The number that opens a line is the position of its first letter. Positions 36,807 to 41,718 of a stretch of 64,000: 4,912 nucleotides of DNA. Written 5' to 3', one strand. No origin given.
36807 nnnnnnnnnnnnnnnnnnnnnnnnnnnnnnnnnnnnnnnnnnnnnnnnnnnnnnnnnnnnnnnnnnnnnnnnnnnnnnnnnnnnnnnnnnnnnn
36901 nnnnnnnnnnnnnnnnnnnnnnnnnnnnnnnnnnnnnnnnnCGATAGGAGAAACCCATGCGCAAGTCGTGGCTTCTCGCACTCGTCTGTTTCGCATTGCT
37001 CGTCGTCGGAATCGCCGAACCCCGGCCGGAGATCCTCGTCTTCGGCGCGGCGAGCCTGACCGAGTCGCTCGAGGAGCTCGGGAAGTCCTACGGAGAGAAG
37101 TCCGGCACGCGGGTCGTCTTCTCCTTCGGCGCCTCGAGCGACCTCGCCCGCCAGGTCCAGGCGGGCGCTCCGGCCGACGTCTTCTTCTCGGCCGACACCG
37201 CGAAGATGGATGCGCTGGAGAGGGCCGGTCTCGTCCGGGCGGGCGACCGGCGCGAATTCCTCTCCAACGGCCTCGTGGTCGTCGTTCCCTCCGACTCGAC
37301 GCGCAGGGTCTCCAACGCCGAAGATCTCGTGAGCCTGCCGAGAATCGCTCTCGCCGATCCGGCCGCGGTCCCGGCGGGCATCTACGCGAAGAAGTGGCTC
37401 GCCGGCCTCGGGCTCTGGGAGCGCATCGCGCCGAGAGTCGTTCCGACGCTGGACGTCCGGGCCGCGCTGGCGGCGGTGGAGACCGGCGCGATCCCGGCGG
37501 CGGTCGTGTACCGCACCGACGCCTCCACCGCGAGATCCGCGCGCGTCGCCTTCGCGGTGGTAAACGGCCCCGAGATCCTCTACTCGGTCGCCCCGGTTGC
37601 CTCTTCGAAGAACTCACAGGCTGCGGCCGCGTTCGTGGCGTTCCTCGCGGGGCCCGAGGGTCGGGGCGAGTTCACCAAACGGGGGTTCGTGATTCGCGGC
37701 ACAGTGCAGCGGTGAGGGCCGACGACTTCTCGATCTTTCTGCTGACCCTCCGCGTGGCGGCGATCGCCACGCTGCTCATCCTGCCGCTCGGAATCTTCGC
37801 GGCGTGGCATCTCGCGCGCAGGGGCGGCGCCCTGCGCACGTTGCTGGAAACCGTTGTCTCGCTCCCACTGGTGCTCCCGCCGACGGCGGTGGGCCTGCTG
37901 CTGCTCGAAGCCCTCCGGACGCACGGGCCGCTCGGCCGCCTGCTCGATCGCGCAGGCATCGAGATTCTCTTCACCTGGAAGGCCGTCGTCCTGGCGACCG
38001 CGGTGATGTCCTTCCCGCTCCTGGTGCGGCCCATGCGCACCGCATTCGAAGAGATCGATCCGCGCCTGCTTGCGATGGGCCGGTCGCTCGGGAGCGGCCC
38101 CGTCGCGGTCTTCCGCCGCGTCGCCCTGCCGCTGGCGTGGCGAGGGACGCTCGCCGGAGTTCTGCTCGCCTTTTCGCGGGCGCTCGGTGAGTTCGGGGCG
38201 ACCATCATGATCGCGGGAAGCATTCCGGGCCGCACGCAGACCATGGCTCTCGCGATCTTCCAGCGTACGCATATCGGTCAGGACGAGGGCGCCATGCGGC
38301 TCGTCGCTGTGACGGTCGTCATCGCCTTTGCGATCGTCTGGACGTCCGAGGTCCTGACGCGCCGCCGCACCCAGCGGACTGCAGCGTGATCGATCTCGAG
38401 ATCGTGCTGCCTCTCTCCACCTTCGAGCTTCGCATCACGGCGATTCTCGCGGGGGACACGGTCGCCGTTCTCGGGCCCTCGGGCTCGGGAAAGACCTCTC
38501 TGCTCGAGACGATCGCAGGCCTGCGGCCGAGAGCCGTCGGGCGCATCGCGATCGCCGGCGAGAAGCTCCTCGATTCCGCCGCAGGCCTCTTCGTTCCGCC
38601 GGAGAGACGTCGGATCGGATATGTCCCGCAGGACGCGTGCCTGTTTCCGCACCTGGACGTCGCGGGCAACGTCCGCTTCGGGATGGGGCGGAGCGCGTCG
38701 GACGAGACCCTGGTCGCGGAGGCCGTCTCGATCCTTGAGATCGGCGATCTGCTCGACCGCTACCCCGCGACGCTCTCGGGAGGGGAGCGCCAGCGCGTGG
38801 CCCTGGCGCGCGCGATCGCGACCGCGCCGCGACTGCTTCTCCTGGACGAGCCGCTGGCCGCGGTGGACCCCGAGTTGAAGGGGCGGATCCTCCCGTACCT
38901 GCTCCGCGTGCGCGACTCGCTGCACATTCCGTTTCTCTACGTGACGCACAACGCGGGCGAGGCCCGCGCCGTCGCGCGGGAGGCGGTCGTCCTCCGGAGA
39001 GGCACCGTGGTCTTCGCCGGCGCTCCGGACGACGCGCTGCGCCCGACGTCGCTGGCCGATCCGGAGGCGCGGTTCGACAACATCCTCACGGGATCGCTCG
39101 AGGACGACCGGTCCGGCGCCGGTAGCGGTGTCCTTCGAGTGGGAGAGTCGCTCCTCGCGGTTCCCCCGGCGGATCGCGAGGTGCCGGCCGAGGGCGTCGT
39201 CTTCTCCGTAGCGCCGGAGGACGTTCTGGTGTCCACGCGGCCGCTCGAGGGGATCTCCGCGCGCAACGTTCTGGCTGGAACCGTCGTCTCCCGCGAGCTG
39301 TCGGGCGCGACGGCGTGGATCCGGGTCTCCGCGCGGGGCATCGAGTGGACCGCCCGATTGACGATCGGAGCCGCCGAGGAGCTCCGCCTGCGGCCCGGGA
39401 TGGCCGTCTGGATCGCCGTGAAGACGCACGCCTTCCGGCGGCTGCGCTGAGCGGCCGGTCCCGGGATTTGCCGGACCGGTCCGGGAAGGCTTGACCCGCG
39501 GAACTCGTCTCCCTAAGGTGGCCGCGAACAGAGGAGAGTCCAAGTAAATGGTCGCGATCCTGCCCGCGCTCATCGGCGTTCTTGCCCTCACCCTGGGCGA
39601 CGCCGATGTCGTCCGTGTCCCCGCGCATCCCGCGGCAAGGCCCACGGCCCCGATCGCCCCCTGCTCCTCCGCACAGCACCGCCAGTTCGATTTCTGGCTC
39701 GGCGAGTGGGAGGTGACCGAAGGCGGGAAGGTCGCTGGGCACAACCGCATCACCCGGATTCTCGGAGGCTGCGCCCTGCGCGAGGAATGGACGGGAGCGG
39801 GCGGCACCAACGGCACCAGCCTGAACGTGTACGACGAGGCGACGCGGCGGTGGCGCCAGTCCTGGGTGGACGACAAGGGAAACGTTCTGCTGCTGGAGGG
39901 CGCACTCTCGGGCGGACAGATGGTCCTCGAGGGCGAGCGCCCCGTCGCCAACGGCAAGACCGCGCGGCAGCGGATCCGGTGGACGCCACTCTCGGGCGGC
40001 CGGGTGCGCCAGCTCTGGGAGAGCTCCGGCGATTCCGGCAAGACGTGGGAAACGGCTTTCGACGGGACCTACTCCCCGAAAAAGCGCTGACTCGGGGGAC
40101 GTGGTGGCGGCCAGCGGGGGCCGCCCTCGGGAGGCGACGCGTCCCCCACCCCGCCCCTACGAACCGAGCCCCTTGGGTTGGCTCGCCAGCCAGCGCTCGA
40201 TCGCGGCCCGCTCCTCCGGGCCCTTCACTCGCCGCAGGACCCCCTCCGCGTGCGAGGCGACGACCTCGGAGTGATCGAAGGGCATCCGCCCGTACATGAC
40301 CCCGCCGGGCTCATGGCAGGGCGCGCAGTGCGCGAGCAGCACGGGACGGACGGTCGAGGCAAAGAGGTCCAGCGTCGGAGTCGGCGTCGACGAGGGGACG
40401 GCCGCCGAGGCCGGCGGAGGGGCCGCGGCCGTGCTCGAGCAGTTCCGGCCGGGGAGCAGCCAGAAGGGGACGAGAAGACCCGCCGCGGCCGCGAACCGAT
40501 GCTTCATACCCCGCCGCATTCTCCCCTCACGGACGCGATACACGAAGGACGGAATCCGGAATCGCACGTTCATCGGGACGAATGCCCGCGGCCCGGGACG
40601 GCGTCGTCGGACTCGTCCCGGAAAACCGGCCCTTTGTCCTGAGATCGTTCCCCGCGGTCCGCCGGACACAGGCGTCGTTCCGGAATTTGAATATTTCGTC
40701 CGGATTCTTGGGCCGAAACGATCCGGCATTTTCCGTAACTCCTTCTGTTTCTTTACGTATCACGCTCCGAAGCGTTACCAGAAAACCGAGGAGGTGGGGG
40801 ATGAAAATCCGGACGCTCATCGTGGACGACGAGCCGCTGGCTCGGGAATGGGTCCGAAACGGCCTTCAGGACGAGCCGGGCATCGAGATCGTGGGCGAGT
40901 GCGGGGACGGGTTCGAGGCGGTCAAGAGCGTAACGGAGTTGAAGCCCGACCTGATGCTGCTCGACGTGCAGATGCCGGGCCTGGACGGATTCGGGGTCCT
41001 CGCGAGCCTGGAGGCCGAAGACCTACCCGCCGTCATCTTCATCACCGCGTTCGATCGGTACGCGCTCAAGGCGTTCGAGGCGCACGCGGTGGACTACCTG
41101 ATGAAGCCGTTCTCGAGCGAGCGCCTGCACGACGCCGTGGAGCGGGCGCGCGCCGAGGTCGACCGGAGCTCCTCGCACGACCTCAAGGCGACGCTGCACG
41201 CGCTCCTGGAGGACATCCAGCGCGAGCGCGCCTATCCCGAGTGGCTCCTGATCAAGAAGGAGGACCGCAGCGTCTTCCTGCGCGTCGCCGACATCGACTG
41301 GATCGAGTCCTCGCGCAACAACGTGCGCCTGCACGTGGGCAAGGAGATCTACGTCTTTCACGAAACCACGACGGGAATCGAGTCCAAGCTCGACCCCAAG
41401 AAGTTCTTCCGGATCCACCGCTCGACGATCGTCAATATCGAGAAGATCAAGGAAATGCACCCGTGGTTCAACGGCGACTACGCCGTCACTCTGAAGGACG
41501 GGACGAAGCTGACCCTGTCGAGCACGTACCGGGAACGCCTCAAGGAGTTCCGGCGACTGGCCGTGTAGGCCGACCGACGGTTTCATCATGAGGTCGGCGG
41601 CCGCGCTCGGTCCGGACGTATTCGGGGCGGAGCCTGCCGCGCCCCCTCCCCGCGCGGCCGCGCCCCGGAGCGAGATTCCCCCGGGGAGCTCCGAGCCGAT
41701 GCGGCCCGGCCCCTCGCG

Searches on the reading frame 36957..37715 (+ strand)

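Call 83: search_protein_families(library=pfam, proteins=[window:36957-37715:+], max_evalue=0.00001)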
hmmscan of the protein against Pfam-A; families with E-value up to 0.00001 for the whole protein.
window:36957-37715:+ (252 aa): 2 families
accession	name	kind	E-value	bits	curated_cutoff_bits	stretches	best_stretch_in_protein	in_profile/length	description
PF13531.11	SBP_bac_11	-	3.2e-48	164.9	25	1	26-244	1-226/227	Bacterial extracellular solute-binding protein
PF01547.30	SBP_bac_1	-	9.3e-19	69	26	1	31-235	1-305/307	Bacterial extracellular solute-binding protein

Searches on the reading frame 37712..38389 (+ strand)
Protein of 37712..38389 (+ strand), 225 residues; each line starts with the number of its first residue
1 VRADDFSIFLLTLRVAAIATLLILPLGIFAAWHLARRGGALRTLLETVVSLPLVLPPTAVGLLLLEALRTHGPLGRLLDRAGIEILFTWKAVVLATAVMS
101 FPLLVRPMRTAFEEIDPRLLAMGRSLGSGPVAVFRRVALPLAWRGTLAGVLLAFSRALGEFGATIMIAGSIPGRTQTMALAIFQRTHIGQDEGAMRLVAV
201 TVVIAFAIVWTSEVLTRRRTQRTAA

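Call 83: search_protein_families(library=pfam, proteins=[window:37712-38389:+], max_evalue=0.00001)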
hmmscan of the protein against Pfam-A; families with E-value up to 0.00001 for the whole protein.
window:37712-38389:+ (225 aa): 1 family
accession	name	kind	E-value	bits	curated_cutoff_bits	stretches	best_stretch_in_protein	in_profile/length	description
PF00528.27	BPD_transp_1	-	6.1e-17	62.4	26.4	1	24-210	2-173/184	Binding-protein-dependent transport system inner membrane component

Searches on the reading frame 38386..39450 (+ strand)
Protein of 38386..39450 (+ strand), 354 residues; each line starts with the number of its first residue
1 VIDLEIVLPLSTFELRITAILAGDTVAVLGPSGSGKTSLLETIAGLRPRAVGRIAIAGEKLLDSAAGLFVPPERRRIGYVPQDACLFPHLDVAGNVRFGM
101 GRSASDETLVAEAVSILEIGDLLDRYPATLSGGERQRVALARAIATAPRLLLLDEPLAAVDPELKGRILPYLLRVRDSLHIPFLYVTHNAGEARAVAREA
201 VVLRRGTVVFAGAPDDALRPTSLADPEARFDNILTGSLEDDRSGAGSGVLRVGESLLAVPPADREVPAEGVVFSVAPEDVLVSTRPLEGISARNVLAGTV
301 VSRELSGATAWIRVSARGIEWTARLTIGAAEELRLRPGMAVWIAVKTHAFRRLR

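Call 83: search_protein_families(library=pfam, proteins=[window:38386-39450:+], max_evalue=0.00001)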
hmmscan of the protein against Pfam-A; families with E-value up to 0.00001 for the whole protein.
window:38386-39450:+ (354 aa): 3 families
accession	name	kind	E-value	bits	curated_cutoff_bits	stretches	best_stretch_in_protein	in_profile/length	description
PF00005.33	ABC_tran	-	3.6e-30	105.8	25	1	21-158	9-137/137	ABC transporter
PF03459.23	TOBE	-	2.9e-10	40.6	22.3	1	291-346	2-58/64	TOBE domain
PF13304.12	AAA_21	-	2.9e-06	28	27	0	27-46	3-22/304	AAA domain, putative AbiEii toxin, Type IV TA system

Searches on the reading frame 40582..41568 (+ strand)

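Call 83: search_protein_families(library=pfam, proteins=[window:40582-41568:+], max_evalue=0.00001)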
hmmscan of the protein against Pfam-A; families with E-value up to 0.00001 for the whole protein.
window:40582-41568:+ (328 aa): 2 families
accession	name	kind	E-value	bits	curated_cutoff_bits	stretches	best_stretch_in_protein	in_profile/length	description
PF04397.21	LytTR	-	2.8e-26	92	22.6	1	229-322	2-95/98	LytTr DNA-binding domain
PF00072.30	Response_reg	-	3.4e-26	92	30.2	1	79-187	2-111/111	Response regulator receiver domain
